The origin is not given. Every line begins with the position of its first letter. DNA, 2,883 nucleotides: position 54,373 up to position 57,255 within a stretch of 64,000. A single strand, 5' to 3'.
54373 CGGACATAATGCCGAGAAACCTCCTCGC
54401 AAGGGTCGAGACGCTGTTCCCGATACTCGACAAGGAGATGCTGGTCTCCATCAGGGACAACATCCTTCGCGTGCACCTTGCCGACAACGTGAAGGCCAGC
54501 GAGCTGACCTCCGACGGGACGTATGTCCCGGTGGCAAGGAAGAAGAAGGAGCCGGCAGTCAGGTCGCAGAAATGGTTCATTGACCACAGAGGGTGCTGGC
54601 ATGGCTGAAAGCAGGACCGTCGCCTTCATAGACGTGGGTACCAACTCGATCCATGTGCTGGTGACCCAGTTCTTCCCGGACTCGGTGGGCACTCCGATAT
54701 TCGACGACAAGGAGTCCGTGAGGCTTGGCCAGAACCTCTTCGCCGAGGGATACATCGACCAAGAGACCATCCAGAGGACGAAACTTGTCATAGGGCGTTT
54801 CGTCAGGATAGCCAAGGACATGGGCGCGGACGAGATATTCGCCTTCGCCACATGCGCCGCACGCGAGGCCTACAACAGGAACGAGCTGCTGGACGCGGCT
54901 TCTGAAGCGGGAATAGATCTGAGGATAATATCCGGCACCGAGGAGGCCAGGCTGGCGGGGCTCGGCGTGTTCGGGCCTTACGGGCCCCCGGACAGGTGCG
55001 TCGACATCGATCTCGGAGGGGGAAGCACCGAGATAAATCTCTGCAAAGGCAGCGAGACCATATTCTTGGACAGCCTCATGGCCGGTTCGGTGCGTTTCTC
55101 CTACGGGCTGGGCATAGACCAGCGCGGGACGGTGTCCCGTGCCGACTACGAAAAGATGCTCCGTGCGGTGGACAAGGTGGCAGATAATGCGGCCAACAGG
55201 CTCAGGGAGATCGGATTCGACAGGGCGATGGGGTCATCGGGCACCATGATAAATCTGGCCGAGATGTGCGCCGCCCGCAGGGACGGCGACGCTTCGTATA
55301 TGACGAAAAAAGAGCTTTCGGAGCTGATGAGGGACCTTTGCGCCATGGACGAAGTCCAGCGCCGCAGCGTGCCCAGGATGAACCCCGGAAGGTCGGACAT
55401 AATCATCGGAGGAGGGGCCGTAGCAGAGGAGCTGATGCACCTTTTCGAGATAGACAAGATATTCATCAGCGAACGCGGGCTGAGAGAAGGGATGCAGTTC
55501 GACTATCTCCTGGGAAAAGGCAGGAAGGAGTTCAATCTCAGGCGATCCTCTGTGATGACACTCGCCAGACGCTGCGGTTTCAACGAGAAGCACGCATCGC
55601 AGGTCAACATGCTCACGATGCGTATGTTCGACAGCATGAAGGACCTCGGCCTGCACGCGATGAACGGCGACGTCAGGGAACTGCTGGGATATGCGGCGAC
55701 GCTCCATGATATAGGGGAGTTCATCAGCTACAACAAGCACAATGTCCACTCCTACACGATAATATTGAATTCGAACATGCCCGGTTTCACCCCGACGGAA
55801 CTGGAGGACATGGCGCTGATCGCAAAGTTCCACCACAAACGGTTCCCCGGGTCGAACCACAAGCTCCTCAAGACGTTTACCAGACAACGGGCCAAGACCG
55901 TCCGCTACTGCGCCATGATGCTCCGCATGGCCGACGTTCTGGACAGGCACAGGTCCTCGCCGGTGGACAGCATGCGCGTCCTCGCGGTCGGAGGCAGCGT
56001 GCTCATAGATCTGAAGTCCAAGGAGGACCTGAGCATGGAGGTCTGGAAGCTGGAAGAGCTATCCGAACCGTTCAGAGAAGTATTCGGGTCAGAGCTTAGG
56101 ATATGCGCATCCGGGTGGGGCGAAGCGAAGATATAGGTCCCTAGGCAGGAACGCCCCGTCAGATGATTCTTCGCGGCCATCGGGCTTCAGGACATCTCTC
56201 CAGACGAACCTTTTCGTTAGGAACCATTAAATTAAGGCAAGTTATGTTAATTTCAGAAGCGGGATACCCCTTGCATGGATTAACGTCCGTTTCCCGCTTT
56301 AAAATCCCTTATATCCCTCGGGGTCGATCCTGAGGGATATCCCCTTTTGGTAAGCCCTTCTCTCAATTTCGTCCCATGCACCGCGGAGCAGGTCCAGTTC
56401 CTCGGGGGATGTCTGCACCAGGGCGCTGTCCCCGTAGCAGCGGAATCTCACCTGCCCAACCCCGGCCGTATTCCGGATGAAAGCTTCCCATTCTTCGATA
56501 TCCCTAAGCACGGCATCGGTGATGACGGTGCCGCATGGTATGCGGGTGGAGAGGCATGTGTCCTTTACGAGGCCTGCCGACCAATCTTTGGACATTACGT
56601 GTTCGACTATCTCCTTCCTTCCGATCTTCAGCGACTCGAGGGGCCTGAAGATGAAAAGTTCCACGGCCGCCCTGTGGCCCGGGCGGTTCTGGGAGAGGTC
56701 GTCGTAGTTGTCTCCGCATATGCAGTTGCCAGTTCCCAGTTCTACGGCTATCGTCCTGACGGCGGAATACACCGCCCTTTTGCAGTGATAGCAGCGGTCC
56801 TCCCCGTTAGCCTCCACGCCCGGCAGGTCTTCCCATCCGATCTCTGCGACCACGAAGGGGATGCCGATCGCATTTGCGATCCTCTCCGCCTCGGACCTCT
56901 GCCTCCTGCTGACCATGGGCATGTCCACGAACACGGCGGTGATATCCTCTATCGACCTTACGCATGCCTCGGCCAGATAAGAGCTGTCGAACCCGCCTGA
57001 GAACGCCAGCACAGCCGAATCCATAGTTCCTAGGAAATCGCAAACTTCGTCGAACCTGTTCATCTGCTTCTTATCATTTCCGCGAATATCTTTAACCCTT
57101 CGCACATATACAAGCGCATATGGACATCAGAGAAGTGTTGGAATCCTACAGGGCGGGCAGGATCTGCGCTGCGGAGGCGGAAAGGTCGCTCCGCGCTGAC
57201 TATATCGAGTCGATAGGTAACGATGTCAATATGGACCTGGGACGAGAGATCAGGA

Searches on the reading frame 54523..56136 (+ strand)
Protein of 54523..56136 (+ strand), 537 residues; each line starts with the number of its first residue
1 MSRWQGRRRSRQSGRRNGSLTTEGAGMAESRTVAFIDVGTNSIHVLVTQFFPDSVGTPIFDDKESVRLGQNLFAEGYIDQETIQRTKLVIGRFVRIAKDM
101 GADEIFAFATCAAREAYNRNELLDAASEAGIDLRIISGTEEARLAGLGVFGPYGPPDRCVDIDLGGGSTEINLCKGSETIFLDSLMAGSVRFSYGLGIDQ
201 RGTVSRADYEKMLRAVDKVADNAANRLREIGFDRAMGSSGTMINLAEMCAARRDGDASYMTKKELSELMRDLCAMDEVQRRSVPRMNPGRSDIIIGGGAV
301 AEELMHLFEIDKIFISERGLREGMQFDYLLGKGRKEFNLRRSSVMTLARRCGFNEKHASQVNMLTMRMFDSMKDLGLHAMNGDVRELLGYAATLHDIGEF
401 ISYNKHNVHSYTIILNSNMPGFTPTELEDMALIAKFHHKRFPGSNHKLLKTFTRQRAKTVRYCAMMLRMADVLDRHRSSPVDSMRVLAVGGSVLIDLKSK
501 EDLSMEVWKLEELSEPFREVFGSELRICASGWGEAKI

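Call 40: search_protein_families(library=pfam, proteins=[window:54523-56136:+], max_evalue=0.001)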
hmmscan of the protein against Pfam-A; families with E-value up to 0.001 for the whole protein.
window:54523-56136:+ (537 aa): 3 families
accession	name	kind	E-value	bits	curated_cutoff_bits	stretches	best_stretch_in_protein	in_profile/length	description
PF02541.22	Ppx-GppA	-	2.6e-51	175.2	27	1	57-330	11-283/285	Ppx/GppA phosphatase family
PF21447.3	Ppx-GppA_III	-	3.8e-25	89.2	27.3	1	340-499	2-158/177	Ppx/GppA phosphatase, domain III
PF01966.28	HD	-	5.4e-06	27.1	22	1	357-474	4-114/116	HD domain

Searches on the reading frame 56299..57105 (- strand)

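Call 40: search_protein_families(library=pfam, proteins=[window:56299-57105:-], max_evalue=0.001)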
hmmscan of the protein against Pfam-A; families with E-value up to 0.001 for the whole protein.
window:56299-57105:- (268 aa): 1 family
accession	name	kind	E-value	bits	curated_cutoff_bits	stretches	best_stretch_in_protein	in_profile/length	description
PF02540.23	NAD_synthase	-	0.00026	20.7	21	1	29-89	19-81/242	NAD synthase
